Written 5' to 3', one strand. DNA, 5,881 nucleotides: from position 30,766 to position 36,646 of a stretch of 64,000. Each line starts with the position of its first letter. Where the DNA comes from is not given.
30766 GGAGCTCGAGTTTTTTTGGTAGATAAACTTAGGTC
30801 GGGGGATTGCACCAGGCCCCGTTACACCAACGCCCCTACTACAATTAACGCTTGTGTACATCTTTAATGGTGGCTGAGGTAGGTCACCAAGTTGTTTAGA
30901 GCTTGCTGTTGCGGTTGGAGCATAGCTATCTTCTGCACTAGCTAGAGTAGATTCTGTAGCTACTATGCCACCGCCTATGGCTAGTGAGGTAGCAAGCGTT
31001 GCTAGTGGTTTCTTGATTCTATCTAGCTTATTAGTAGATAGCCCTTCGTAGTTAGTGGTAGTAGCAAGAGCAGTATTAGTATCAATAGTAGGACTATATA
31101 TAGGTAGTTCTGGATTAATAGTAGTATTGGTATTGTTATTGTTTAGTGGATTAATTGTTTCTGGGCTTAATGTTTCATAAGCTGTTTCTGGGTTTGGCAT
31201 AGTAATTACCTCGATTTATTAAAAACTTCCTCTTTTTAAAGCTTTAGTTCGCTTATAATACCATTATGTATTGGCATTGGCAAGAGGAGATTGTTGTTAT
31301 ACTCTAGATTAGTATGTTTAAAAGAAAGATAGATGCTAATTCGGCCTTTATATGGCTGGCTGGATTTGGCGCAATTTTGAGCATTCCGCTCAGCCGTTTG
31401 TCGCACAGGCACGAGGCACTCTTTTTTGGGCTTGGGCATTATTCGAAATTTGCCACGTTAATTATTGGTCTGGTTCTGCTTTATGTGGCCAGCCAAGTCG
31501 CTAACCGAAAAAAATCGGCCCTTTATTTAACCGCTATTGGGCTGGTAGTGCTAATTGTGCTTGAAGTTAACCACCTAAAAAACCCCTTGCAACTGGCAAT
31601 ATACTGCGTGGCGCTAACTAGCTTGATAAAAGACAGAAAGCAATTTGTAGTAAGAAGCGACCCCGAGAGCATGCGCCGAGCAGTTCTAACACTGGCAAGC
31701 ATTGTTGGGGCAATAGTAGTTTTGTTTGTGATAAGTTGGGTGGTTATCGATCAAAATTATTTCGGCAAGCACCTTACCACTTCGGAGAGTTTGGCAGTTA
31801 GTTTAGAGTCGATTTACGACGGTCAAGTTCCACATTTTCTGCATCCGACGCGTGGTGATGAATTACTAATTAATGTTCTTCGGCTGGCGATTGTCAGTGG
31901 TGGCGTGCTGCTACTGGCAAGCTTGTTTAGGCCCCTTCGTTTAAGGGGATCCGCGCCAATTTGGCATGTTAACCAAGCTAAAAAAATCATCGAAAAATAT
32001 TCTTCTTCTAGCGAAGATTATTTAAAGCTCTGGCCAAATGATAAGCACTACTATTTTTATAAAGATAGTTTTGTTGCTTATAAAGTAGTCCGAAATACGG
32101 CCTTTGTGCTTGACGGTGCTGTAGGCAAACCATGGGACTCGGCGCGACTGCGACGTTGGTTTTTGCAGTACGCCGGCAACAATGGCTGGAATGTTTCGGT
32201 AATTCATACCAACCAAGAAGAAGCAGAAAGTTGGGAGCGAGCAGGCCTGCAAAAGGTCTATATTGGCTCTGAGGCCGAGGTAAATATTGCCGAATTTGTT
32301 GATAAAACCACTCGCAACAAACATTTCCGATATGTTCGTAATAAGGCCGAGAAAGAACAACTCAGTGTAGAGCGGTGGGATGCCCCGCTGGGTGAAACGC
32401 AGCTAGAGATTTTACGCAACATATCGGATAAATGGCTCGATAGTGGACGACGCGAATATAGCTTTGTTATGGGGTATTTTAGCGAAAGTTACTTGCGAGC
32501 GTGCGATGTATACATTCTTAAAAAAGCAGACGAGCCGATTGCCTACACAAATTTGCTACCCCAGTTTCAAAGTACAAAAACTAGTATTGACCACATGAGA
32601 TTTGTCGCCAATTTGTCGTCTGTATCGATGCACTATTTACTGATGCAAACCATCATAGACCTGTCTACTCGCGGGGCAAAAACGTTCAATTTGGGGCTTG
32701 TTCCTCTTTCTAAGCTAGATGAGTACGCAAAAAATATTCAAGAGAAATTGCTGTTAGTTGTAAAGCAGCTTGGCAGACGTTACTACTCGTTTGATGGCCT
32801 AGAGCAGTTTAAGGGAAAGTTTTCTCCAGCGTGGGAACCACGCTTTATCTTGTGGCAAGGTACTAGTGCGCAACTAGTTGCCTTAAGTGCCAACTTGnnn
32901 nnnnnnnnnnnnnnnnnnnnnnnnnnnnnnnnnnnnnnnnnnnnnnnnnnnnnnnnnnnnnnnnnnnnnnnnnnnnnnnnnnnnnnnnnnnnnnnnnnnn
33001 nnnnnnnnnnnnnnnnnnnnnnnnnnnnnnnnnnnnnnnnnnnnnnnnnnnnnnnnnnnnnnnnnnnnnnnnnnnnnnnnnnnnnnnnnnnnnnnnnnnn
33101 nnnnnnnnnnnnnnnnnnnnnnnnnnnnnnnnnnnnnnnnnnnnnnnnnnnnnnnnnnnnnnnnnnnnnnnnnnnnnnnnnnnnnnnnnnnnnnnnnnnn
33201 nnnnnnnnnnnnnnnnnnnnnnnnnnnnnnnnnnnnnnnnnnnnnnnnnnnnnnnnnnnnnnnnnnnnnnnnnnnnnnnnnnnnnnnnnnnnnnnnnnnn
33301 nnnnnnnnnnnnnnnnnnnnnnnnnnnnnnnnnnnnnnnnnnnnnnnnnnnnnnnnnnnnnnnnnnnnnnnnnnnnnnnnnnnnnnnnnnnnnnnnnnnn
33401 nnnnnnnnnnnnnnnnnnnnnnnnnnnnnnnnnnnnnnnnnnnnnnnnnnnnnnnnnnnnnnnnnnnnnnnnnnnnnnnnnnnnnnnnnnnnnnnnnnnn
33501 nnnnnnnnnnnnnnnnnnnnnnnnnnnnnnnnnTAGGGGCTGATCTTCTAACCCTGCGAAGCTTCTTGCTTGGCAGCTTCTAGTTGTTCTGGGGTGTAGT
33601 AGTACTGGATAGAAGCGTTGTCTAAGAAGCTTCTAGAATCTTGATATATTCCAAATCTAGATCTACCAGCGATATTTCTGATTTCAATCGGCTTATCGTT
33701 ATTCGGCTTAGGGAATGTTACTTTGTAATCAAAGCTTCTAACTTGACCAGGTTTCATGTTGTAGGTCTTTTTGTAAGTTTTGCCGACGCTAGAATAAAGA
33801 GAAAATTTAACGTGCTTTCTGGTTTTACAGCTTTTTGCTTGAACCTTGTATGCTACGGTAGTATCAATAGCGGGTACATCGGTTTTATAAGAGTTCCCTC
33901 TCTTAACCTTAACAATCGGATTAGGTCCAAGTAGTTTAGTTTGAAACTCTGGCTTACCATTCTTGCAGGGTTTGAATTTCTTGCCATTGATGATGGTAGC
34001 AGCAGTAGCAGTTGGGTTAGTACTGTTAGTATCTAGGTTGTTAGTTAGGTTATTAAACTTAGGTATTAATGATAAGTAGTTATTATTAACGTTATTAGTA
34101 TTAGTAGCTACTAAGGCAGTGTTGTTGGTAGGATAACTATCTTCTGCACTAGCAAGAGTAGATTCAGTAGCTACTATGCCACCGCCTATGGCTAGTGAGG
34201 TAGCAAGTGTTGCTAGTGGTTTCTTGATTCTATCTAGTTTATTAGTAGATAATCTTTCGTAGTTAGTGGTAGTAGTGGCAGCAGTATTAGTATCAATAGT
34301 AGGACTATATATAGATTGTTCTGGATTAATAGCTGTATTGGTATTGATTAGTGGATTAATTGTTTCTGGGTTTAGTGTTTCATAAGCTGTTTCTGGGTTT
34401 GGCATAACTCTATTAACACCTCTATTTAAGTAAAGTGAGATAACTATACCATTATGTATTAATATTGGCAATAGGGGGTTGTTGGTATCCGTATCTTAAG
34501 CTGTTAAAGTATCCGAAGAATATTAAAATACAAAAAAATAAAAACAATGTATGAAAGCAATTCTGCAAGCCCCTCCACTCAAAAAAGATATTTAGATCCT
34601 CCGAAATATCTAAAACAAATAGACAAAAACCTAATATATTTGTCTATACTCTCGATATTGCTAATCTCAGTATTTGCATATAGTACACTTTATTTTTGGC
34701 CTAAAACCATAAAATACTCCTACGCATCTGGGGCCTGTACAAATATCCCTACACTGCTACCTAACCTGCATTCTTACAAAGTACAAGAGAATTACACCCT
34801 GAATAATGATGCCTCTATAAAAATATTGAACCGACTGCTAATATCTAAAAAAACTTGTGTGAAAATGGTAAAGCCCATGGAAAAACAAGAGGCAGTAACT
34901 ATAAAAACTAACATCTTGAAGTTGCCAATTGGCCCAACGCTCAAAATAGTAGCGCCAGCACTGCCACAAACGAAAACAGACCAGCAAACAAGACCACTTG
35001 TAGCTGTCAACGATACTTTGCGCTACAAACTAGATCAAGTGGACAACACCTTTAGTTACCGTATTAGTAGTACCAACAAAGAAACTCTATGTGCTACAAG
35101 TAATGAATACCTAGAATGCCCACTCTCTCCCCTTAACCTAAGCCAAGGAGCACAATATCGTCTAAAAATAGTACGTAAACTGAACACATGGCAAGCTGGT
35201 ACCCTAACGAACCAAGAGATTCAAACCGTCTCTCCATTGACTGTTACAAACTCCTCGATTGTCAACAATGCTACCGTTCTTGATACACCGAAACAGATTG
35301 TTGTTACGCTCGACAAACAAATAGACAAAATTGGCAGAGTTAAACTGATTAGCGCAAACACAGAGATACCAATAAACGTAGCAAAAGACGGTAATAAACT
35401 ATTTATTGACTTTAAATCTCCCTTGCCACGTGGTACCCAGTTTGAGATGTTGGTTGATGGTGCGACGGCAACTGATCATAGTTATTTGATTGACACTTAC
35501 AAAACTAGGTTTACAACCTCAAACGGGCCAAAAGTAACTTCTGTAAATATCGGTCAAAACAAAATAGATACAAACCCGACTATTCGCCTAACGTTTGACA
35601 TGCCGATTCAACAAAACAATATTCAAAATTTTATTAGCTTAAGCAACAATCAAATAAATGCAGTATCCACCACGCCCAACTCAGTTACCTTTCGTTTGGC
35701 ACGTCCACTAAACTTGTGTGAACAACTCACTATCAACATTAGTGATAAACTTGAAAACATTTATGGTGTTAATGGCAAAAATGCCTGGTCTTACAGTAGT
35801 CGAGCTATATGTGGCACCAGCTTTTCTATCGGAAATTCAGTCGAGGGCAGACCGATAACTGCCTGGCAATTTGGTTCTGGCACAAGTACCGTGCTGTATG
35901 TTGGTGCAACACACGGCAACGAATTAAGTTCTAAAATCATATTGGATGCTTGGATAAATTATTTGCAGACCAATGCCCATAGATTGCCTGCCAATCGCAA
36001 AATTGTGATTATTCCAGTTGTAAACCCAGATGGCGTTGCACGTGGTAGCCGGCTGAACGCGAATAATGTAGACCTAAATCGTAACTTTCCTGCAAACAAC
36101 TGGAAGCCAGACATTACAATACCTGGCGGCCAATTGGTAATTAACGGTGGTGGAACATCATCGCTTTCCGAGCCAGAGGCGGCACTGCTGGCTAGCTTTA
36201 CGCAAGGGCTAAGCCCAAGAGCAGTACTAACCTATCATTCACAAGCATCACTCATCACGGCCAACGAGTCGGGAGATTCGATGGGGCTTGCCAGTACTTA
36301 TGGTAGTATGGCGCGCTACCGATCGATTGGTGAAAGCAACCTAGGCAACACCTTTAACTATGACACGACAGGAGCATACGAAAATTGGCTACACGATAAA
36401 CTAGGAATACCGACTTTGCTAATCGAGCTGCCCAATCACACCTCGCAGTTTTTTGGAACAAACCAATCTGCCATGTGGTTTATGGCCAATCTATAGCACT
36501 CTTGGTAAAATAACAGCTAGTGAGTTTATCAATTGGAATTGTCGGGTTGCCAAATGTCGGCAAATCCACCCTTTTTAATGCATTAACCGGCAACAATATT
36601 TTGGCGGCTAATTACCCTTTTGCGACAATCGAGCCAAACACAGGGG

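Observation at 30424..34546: Two divergent paralogues share a near-identical promoter, UTR and N-terminal module but carry unrelated, strongly cationic C-terminal domains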

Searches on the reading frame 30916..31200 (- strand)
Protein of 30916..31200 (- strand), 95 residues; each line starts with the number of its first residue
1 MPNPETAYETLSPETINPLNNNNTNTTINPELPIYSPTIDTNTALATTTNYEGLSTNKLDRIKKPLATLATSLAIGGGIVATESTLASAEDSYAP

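Call 43: find_related_loci(query=window:30916-31200:-, collection=metagenome_contigs, flank=10000)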
Query window:30916-31200:- (95 aa) in metagenome_contigs; peptide patterns used: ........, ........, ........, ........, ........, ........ (x = any residue, [..] = any of these).
600 stretches matched a pattern, but none encodes a relative of the query by tblastn (E <= 1e-3).

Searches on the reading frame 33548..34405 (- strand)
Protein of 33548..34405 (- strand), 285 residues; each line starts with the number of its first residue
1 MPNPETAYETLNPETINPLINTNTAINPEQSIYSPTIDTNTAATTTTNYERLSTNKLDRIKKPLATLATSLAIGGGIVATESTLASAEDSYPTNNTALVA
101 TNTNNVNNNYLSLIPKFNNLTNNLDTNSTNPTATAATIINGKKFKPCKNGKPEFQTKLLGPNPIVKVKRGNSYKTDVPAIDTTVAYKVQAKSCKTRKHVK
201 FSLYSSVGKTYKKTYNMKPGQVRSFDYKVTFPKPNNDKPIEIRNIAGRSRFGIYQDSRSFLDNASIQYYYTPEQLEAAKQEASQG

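Call 8: search_protein_families(library=pfam, proteins=[window:33548-34405:-], max_evalue=0.01)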
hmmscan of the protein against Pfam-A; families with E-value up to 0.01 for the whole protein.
window:33548-34405:- (285 aa): 0 families

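Call 9: search_protein_families(library=ncbifam, proteins=[window:33548-34405:-], max_evalue=0.01)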
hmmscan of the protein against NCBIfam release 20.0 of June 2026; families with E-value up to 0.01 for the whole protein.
window:33548-34405:- (285 aa): 0 families

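Call 12: find_homologous_proteins(query=window:33548-34405:-, max_evalue=0.01)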
Query window:33548-34405:- (285 aa): 1 proteins with E <= 0.01 among 1537 candidates.
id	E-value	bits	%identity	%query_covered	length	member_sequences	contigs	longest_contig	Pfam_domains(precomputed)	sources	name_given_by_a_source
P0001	8.3e-40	155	85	34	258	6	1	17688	-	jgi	-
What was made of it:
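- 33548..34405 (-): Gene B, 285 aa, starting at the ATG. The 307-aa TTG ORF running to 34471 is an over-extension that reads through the promoter. Layout: shared leader, N/T-rich linker, orphan basic beta-rich domain. No homologues were found other than through the leader (call 12).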

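Call 46: find_encoding_contigs(protein=window:33548-34405:-, flank=10000)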
Protein window:33548-34405:- (285 aa): 23 contigs read that carry it; 6 places shown.
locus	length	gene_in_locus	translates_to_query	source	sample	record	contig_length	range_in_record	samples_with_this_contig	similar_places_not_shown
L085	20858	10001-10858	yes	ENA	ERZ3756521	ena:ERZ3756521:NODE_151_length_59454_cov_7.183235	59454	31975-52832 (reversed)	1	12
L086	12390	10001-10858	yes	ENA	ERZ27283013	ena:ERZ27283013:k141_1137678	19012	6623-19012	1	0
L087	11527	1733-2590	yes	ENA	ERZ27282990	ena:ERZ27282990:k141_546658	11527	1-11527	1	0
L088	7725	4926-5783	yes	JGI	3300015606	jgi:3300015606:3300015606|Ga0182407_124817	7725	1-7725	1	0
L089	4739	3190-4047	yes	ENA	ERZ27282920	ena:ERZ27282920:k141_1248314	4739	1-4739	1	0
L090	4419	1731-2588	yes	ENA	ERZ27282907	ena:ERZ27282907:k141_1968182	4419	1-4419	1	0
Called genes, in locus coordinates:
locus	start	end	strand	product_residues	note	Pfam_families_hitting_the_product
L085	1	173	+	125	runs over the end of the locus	PF01250:Ribosomal_S6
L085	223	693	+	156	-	PF00436:SSB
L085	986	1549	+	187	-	PF08207:EFP_N, PF01132:EFP, PF09285:Elong-fact-P_C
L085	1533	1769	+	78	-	-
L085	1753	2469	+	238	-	PF01479:S4, PF01728:FtsJ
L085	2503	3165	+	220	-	-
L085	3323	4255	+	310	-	PF13354:Beta-lactamase2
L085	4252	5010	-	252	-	PF01061:ABC2_membrane, PF12698:ABC2_membrane_3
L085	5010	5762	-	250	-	PF02463:SMC_N (faint), PF00005:ABC_tran, PF13304:AAA_21 (weak)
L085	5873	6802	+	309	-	-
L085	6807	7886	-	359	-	PF00350:Dynamin_N (faint), PF01926:MMR_HSR1, PF02421:FeoB_N, PF06071:YchF-GTPase_C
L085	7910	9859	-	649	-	PF13205:Big_5 (weak), PF00246:Peptidase_M14, PF10994:DUF2817 (weak), PF24827:AstE_AspA_cat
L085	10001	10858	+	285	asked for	-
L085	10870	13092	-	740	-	PF16995:tRNA-synt_2_TM (weak), PF09924:LPG_synthase_C, PF06197:DUF998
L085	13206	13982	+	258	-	-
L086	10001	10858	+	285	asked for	-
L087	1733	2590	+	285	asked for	-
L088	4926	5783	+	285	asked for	-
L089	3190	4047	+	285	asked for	-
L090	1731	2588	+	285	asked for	-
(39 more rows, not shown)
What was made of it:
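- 33548..34405 (-): The exact 285-aa protein is called on 23 contigs (call 46).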

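Call 48: list_cluster_members(proteins=[window:33548-34405:-, P0002, P0003, P0004, P0005, P0007, P0008, P0010, P0011, P0017])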
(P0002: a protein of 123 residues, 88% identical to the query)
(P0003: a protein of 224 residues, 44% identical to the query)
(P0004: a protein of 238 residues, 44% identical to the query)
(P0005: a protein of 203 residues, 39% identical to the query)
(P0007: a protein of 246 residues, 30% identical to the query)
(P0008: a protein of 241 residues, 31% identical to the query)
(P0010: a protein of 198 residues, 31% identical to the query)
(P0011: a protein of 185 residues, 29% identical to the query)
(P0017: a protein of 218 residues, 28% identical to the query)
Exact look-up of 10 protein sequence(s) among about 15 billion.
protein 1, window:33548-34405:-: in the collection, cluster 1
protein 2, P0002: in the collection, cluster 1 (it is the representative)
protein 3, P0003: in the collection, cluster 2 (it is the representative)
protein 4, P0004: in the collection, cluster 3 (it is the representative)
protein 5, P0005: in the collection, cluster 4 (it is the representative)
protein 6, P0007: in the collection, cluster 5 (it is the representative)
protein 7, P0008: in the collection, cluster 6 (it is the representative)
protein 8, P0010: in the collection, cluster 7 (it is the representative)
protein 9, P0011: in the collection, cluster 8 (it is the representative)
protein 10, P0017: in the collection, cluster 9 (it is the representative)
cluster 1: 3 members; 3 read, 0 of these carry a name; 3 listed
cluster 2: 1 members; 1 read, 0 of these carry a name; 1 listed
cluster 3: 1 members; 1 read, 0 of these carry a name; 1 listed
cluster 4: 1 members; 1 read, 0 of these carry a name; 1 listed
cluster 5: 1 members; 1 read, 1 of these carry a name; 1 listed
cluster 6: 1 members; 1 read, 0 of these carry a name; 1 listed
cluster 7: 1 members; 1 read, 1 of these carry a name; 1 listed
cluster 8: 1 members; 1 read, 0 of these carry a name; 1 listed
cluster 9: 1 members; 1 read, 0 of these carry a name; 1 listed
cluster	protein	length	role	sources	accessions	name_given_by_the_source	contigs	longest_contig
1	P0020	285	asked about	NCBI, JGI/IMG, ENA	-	-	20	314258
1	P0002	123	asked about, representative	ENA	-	-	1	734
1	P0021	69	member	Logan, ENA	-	-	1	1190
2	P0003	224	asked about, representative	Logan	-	-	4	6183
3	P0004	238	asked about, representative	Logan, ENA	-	-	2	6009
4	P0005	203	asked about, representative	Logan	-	-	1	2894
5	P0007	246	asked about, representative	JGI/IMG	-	hypothetical protein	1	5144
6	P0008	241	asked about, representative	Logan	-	-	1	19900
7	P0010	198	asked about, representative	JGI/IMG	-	hypothetical protein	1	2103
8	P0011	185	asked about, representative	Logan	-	-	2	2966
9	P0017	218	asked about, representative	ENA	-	-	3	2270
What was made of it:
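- The representative of its cluster is a 123-aa fragment that lacks the domain (call 48).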

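Call 49: search_protein_families(library=phrogs, proteins=[window:33548-34405:-], max_evalue=0.01)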
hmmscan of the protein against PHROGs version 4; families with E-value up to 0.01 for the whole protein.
window:33548-34405:- (285 aa): 0 families

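Call 50: search_protein_families(library=padloc, proteins=[window:33548-34405:-], max_evalue=0.01)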
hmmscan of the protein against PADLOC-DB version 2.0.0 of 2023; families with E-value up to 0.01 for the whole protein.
window:33548-34405:- (285 aa): 0 families

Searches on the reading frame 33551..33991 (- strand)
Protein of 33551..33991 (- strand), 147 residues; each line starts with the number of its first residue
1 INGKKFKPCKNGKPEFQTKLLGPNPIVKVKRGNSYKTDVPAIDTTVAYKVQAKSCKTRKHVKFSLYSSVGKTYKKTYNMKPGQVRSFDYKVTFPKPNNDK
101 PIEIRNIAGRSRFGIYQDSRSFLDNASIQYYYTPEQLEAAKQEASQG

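Call 75: find_related_loci(query=window:33551-33991:-, collection=viral_contigs, flank=5000)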
Query window:33551-33991:- (147 aa) in viral_contigs; peptide patterns used: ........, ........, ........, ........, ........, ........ (x = any residue, [..] = any of these).
5 stretches matched a pattern, but none encodes a relative of the query by tblastn (E <= 1e-3).

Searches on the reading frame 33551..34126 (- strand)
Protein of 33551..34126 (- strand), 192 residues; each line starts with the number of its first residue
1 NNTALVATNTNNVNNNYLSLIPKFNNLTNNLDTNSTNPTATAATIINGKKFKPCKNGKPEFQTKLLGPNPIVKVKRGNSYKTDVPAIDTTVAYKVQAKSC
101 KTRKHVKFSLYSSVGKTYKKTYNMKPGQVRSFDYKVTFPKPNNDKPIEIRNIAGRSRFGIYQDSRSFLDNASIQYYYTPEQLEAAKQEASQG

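Call 27: predict_structure(protein=window:33551-34126:-)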
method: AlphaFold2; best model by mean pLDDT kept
length: 192 residues; sequences in the alignment: 1
mean_pLDDT: 42.8   pTM: 0.37
mean pLDDT of the five models: 42.8, 40.5, 40.2, 39.9, 39.8
residues with pLDDT >= 90: 0; 70-90: 1; 50-70: 66; < 50: 125
segments of 3 or more residues with pLDDT < 50: 1-49, 66-88, 111-115, 141-182, 188-192
pLDDT, mean of each block of 10 residues (from residue 1): 31 28 29 31 37 59 48 33 43 60 56 50 65 57 42 31 30 35 48 37
secondary structure, 60 per line:
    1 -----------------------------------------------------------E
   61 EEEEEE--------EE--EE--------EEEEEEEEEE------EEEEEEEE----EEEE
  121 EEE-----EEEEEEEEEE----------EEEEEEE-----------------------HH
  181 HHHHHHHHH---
elements in order: E60-66 E89-98 E105-112 E117-123 E129-138 E149-155 H179-189

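Call 51: search_solved_structures(query=window:33551-34126:-, max_evalue=10)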
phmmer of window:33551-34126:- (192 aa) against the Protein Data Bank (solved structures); distinct sequences matched with E-value up to 10: 0.

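Call 54: search_dna_similar(query=window:33551-34126:-, collection=plasmids, mode=protein, max_evalue=0.01)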
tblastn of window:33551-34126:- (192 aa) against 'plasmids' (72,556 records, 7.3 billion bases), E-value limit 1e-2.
No match.

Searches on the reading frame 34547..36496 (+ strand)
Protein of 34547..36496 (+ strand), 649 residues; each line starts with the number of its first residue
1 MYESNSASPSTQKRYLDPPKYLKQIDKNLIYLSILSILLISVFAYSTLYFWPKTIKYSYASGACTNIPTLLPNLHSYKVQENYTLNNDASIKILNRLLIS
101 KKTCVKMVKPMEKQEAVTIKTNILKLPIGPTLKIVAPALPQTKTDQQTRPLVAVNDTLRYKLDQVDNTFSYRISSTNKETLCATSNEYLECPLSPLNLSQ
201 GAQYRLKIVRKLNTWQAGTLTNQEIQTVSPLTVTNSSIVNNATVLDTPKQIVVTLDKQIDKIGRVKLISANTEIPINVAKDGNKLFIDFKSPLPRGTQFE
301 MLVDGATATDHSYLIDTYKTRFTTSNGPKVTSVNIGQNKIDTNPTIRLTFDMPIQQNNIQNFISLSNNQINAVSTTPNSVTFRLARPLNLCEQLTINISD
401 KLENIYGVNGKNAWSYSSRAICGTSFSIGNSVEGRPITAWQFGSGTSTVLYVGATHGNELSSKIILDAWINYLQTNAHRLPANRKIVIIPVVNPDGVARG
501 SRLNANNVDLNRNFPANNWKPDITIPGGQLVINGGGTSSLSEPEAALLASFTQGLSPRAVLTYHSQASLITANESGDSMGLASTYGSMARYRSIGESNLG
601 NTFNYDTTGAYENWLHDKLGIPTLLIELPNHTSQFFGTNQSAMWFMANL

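Call 8: search_protein_families(library=pfam, proteins=[window:34547-36496:+], max_evalue=0.01)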
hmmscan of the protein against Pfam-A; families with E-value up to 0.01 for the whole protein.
window:34547-36496:+ (649 aa): 5 families
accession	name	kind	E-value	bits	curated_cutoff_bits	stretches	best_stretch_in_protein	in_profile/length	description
PF00246.29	Peptidase_M14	-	6e-21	75.7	21.6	1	426-633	19-266/286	Zinc carboxypeptidase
PF13205.12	Big_5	-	3e-13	50.9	23.6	2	326-417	3-104/105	Bacterial Ig-like domain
PF24827.1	AstE_AspA_cat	-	2.8e-10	40.5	25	1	447-517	3-67/192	Succinylglutamate desuccinylase/Aspartoacylase catalytic domain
PF10994.13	DUF2817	-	1.2e-06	28.7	23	1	474-516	77-120/341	Protein of unknown function (DUF2817)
PF04234.18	CopC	-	0.0025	19.2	23.3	0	233-296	4-68/92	CopC domain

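Call 9: search_protein_families(library=ncbifam, proteins=[window:34547-36496:+], max_evalue=0.01)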
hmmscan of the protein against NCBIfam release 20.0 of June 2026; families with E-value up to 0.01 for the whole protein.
window:34547-36496:+ (649 aa): 2 families
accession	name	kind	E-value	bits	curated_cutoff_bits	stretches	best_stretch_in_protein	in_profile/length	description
NF007897.0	PRK10602.1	equivalog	1.2e-19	70.3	157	1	427-633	19-216/237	murein tripeptide amidase MpaA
NF002601.0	PRK02259.1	equivalog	4.2e-05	22.9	180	1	447-519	5-71/293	aspartoacylase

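Call 50: search_protein_families(library=padloc, proteins=[window:34547-36496:+], max_evalue=0.01)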
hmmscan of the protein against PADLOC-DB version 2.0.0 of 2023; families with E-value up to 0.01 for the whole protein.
window:34547-36496:+ (649 aa): 0 families
